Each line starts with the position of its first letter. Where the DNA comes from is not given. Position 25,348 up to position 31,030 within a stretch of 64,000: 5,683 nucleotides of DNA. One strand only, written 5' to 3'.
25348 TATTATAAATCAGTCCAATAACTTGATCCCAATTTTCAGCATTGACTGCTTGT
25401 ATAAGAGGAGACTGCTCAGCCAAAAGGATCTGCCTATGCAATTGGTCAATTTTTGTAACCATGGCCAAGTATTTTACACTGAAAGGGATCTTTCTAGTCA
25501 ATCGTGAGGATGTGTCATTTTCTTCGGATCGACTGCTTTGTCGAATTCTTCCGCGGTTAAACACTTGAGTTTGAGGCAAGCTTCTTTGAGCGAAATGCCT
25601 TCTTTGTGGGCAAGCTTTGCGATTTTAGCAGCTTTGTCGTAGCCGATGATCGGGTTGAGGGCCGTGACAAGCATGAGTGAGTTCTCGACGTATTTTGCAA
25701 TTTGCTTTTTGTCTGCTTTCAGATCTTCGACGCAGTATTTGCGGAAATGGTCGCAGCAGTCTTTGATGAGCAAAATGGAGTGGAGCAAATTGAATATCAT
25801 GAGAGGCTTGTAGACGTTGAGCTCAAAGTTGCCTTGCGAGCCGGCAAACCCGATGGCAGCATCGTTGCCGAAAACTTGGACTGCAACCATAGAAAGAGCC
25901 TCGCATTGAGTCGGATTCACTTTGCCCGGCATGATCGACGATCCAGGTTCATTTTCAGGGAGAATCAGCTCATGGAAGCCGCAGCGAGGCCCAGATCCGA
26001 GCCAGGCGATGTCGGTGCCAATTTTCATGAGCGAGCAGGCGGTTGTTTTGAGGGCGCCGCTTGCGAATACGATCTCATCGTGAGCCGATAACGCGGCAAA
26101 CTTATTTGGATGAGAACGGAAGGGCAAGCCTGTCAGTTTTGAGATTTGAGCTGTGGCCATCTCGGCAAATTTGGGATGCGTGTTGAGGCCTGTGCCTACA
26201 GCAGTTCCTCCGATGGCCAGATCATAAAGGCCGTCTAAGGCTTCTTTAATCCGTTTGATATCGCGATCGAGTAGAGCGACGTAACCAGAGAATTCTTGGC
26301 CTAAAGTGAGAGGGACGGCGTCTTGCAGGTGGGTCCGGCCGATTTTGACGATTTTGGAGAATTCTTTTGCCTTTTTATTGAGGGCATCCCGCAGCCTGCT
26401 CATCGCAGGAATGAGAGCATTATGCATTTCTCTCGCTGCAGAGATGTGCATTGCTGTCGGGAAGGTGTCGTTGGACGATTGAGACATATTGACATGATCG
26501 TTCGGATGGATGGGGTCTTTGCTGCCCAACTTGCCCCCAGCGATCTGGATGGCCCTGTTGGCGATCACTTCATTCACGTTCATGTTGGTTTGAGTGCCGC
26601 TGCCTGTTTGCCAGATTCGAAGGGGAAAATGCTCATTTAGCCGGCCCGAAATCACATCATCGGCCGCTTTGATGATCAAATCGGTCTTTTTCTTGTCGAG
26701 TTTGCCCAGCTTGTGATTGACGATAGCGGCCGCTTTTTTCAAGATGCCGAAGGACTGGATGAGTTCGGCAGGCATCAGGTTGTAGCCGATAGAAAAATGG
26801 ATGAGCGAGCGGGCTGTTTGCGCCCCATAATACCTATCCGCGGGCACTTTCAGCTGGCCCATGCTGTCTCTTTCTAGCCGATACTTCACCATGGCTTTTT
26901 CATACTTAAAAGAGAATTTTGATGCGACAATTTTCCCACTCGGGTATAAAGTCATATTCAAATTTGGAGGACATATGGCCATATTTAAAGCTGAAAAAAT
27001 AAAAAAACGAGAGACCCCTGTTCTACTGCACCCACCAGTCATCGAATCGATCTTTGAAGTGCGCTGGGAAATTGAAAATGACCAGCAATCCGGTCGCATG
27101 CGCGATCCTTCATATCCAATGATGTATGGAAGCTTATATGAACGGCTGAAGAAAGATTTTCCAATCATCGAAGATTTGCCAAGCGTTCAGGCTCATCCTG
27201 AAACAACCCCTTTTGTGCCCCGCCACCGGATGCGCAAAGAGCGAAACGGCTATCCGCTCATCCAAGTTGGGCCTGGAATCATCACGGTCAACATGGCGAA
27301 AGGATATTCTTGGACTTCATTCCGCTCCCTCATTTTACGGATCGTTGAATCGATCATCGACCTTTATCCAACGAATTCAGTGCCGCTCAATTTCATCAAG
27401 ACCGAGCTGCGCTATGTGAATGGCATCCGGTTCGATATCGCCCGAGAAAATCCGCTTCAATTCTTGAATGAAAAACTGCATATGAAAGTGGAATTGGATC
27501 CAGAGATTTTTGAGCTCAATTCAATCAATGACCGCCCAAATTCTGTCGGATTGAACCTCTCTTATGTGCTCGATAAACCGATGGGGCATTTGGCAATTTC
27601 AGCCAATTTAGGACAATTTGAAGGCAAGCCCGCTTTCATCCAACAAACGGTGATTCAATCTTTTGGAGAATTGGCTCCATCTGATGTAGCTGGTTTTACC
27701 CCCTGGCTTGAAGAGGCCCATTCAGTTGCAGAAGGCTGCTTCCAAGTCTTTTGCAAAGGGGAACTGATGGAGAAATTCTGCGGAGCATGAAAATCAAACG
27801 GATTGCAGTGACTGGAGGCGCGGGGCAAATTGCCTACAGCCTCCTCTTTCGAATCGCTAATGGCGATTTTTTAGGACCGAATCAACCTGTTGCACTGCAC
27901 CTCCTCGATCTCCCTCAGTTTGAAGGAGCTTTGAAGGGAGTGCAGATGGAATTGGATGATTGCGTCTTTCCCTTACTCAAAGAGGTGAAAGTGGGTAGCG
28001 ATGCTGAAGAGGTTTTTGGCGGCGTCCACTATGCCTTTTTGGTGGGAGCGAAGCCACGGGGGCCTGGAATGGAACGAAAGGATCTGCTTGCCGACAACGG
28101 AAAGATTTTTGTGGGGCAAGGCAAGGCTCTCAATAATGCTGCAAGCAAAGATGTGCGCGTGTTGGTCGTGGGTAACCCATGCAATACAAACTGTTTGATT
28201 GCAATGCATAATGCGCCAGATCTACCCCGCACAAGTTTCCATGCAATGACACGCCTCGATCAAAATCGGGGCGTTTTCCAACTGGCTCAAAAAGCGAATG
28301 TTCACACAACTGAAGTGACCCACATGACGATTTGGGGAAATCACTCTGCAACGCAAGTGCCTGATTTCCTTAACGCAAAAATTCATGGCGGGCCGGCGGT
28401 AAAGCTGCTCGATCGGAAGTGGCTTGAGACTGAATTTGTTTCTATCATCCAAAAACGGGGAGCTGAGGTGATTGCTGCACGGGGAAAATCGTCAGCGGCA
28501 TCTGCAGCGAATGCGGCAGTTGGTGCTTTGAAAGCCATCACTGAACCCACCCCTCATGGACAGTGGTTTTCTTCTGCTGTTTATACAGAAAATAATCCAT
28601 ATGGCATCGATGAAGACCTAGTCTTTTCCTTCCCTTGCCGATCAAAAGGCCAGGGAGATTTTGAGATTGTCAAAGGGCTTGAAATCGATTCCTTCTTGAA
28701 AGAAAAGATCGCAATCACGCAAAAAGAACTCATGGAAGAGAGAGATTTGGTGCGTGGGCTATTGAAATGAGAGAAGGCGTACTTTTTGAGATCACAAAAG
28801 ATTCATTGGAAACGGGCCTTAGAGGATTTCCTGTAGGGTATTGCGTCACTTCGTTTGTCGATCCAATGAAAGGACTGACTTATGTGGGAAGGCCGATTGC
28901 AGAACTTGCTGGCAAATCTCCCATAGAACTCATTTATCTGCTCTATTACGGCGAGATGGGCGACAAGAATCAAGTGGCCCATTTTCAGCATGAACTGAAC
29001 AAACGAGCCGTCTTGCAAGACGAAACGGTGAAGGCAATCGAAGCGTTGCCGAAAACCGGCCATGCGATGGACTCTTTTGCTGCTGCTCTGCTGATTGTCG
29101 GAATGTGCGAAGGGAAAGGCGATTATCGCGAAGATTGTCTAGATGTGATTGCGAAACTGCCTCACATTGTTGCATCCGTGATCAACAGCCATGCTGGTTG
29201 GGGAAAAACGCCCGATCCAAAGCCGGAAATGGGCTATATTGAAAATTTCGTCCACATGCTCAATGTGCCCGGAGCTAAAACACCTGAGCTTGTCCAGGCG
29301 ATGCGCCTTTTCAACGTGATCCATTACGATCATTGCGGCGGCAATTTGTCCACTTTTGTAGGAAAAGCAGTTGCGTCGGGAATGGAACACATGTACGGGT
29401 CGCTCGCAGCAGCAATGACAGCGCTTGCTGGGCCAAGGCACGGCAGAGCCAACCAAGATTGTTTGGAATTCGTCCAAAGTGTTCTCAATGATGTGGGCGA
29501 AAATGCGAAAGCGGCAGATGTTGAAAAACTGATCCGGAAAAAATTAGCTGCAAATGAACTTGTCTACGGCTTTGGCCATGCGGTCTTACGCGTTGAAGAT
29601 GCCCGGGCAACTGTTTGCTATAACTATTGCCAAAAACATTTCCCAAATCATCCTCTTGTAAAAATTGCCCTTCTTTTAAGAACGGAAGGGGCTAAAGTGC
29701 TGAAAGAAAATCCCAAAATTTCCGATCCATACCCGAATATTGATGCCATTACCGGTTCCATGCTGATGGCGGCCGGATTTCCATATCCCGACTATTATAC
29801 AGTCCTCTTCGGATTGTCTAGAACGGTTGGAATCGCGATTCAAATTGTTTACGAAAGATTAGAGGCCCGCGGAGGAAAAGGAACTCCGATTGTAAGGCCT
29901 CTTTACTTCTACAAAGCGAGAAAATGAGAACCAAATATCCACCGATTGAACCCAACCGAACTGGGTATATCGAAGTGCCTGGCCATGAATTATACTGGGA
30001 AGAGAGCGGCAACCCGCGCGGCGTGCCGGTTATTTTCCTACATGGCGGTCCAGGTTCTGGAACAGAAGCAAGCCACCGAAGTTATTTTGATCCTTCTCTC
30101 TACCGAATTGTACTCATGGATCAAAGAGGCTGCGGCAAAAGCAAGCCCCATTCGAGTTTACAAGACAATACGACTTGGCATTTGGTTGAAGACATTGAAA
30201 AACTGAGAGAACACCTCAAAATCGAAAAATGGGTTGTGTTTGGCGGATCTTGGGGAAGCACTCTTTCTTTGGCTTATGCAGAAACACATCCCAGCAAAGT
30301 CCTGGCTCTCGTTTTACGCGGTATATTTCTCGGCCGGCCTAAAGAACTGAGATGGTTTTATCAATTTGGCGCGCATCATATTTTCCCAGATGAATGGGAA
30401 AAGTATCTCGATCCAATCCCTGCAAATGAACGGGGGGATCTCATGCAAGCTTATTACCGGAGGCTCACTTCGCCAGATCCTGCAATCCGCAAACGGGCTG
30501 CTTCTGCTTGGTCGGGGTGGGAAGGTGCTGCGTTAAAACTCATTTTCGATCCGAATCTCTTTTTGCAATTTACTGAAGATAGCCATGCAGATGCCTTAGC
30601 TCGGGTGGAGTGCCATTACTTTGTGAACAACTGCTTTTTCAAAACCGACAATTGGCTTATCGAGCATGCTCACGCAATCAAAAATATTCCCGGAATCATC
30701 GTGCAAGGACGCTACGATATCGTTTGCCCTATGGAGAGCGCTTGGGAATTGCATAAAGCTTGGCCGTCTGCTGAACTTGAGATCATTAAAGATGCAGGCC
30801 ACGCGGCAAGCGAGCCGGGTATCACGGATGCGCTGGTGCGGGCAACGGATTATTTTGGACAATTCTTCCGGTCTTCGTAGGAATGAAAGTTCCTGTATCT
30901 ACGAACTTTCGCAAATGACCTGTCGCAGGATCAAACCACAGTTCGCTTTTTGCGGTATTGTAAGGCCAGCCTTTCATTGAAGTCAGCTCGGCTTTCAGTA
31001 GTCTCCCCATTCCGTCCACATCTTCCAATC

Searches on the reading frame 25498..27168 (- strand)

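Call 54: search_protein_families(library=pfam, proteins=[window:25498-27168:-], max_evalue=0.0001)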
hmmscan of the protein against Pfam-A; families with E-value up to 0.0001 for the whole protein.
window:25498-27168:- (556 aa): 2 families
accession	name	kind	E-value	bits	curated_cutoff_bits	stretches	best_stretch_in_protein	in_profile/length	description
PF00206.25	Lyase_1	-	3.9e-114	381.7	27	1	104-434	1-312/312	Lyase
PF10415.14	FumaraseC_C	-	5.3e-26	91.2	32.5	1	500-553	1-54/54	Fumarase C C-terminus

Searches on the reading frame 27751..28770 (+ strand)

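Call 54: search_protein_families(library=pfam, proteins=[window:27751-28770:+], max_evalue=0.0001)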
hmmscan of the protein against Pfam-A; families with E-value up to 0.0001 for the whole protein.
window:27751-28770:+ (339 aa): 2 families
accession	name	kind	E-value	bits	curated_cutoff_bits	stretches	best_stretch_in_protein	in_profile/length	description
PF02866.23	Ldh_1_C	-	1e-40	140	22.6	1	167-331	1-167/174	lactate/malate dehydrogenase, alpha/beta C-terminal domain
PF00056.29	Ldh_1_N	-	4.8e-29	101.7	27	1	17-158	2-135/141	lactate/malate dehydrogenase, NAD binding domain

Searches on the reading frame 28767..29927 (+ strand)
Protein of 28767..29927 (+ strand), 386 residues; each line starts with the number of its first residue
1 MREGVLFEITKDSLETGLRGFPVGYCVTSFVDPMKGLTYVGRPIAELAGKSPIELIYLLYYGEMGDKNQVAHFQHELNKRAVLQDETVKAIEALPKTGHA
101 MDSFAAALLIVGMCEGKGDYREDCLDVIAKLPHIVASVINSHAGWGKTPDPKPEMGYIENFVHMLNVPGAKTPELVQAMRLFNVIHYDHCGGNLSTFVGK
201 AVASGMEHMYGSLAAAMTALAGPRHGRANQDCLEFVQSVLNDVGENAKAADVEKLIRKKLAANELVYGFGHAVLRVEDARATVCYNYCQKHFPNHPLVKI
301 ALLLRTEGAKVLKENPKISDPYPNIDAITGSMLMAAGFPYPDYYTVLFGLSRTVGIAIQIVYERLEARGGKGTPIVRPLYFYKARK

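Call 54: search_protein_families(library=pfam, proteins=[window:28767-29927:+], max_evalue=0.0001)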
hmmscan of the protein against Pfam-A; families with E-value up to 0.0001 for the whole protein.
window:28767-29927:+ (386 aa): 1 family
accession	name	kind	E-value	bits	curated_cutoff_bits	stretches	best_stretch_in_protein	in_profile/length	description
PF00285.26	Citrate_synt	-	2.1e-80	270.9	27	1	17-378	1-356/357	Citrate synthase, C-terminal domain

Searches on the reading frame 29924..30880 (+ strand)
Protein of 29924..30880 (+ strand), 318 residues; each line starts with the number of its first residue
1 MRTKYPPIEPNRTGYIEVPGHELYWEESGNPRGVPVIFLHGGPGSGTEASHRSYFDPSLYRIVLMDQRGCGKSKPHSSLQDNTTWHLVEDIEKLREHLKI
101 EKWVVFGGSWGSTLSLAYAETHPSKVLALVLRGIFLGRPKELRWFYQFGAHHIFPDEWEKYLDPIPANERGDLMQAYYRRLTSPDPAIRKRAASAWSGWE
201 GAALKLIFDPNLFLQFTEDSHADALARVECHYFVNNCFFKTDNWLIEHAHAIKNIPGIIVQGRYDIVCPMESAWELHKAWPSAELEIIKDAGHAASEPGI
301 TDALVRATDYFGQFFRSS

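Call 54: search_protein_families(library=pfam, proteins=[window:29924-30880:+], max_evalue=0.0001)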
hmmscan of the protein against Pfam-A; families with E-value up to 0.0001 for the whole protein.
window:29924-30880:+ (318 aa): 3 families
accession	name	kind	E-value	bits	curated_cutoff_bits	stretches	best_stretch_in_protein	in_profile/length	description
PF00561.26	Abhydrolase_1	-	3.4e-38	132.1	25.8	1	35-296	2-241/245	alpha/beta hydrolase fold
PF12146.15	Hydrolase_4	-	1.7e-14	54.2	27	1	53-147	25-124/239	Serine aminopeptidase, S33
PF12697.13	Abhydrolase_6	-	2.9e-12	48.1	26.3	1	36-295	1-206/217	Alpha/beta hydrolase family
